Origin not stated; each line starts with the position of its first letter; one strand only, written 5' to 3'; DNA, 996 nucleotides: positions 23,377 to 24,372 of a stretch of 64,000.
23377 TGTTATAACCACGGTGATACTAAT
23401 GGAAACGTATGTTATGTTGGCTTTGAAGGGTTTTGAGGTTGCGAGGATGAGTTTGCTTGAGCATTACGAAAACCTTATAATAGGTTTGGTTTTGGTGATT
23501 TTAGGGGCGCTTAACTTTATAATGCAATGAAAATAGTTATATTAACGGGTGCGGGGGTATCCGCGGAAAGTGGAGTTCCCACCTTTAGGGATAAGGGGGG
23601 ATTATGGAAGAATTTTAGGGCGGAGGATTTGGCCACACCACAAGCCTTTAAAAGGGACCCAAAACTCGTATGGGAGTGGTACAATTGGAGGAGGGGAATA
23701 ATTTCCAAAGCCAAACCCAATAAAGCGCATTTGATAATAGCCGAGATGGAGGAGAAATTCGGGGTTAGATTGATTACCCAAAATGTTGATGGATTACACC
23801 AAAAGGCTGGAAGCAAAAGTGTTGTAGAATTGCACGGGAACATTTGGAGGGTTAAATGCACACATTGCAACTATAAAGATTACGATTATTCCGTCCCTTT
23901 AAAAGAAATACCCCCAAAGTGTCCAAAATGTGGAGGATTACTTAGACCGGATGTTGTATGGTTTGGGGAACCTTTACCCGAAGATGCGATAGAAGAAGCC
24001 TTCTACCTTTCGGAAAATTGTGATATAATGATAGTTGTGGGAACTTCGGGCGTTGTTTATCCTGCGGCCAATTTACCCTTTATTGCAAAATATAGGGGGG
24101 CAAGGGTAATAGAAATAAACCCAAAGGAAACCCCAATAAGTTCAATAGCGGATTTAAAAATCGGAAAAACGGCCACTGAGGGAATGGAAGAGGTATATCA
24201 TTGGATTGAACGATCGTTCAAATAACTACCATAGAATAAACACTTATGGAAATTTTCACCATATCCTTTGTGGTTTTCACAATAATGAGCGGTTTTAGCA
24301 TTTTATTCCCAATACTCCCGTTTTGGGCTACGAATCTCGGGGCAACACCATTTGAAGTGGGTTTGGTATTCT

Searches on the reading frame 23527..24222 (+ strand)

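Call 35: search_protein_families(library=pfam, proteins=[window:23527-24222:+], max_evalue=0.01)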
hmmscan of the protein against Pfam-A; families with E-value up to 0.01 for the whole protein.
window:23527-24222:+ (232 aa): 1 family
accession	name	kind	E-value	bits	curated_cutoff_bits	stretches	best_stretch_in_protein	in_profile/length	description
PF02146.23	SIR2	-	2.2e-58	197.6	24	1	8-179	1-180/180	Sir2 family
